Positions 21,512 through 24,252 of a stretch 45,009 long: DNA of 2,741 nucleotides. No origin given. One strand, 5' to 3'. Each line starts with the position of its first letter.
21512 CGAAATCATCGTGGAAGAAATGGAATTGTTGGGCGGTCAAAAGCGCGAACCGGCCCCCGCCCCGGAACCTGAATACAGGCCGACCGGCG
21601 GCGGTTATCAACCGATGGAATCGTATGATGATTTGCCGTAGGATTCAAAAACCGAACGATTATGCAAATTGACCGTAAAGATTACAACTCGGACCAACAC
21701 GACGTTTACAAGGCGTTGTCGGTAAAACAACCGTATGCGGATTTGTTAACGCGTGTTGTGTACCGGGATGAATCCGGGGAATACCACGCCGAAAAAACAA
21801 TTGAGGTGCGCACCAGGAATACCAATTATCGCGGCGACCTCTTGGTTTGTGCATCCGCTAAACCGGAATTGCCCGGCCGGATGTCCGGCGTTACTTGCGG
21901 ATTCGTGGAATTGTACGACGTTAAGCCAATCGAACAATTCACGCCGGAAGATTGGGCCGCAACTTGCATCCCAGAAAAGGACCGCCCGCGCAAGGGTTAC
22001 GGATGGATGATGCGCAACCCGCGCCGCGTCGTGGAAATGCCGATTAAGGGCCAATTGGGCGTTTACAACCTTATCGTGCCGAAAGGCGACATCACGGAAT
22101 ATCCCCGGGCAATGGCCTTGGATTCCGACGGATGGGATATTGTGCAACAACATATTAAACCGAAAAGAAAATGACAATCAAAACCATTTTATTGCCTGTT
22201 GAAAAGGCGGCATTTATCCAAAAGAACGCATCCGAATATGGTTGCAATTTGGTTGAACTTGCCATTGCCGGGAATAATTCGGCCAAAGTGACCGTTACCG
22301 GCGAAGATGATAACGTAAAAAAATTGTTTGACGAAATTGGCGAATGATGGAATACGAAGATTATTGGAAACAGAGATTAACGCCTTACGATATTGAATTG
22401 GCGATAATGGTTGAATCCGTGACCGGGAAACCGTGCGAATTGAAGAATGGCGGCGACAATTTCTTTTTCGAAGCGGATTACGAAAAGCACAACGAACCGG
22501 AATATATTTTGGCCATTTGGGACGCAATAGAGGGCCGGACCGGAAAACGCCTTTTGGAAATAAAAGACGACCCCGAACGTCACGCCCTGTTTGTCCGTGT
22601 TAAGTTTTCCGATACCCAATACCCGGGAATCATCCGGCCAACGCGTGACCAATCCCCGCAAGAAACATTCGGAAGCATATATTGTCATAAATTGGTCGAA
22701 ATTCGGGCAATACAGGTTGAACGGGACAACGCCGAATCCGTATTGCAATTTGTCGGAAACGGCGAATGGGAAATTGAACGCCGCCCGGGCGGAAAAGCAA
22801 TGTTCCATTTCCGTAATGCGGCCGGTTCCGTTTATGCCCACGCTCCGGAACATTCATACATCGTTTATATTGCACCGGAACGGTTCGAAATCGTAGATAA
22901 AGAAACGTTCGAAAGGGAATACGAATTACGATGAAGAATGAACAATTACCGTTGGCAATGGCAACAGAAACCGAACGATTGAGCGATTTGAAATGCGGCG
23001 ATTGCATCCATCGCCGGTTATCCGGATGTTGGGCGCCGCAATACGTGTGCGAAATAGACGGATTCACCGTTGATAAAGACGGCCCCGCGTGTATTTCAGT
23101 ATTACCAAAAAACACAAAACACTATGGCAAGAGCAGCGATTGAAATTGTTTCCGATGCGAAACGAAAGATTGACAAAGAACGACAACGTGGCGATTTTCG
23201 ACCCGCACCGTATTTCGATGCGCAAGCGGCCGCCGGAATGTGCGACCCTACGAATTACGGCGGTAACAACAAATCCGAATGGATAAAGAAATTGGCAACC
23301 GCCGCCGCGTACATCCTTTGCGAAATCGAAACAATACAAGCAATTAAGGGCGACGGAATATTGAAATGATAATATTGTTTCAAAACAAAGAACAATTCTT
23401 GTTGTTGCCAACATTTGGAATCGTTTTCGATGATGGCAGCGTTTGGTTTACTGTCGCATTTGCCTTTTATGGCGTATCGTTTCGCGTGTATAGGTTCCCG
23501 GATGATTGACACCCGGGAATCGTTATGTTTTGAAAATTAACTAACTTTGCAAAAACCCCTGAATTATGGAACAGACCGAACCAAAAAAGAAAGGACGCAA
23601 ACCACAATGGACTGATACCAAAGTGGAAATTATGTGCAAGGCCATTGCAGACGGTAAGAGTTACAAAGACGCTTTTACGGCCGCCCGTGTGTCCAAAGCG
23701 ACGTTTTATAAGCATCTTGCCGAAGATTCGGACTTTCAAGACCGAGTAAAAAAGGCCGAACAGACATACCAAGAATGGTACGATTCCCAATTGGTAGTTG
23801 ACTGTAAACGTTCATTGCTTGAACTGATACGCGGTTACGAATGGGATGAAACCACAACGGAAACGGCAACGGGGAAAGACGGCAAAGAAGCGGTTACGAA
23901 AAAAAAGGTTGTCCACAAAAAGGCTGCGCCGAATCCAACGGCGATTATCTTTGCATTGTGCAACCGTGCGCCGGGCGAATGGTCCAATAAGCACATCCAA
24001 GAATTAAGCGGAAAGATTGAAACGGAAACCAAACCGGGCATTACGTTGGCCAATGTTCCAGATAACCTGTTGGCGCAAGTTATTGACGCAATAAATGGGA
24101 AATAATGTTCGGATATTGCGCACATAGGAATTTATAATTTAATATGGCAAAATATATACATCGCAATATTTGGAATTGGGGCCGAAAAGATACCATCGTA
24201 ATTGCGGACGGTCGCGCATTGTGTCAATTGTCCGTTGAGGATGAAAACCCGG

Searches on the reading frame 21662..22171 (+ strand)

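Call 49: search_protein_families(library=pfam, proteins=[window:21662-22171:+], max_evalue=0.01)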
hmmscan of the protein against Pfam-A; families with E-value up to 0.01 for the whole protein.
window:21662-22171:+ (170 aa): 0 families

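Call 50: search_protein_families(library=phrogs, proteins=[window:21662-22171:+], max_evalue=0.001)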
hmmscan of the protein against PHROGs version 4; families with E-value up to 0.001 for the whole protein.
window:21662-22171:+ (170 aa): 1 family
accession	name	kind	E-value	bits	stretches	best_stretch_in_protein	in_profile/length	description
phrog_3193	-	unknown function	9.9e-28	98.4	1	1-137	70-206/269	-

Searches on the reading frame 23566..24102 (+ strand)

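Call 49: search_protein_families(library=pfam, proteins=[window:23566-24102:+], max_evalue=0.01)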
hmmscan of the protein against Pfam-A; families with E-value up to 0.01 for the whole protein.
window:23566-24102:+ (179 aa): 1 family
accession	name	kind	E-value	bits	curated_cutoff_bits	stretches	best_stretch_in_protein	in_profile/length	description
PF20901.3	Sf6_terminase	-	1.2e-05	25.7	27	1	16-75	2-62/106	Bacteriophage Sf6, terminase small subunit-like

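Call 50: search_protein_families(library=phrogs, proteins=[window:23566-24102:+], max_evalue=0.001)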
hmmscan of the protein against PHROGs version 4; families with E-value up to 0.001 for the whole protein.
window:23566-24102:+ (179 aa): 6 families
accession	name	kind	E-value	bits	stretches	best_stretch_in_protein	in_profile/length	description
phrog_309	-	head and packaging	3e-16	61.3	1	11-156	137-267/319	terminase small subunit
phrog_1482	-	head and packaging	7.2e-09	36.4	1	3-73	3-74/147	terminase small subunit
phrog_4102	-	head and packaging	5.8e-06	27.6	1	7-64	7-61/166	terminase small subunit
phrog_23444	-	head and packaging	6e-05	24.1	1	73-143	36-102/126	terminase small subunit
phrog_125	-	DNA, RNA and nucleotide metabolism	9.5e-05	23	1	6-99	154-247/254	DNA invertase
phrog_4044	-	head and packaging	0.00012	22.6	1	2-72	11-81/180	terminase small subunit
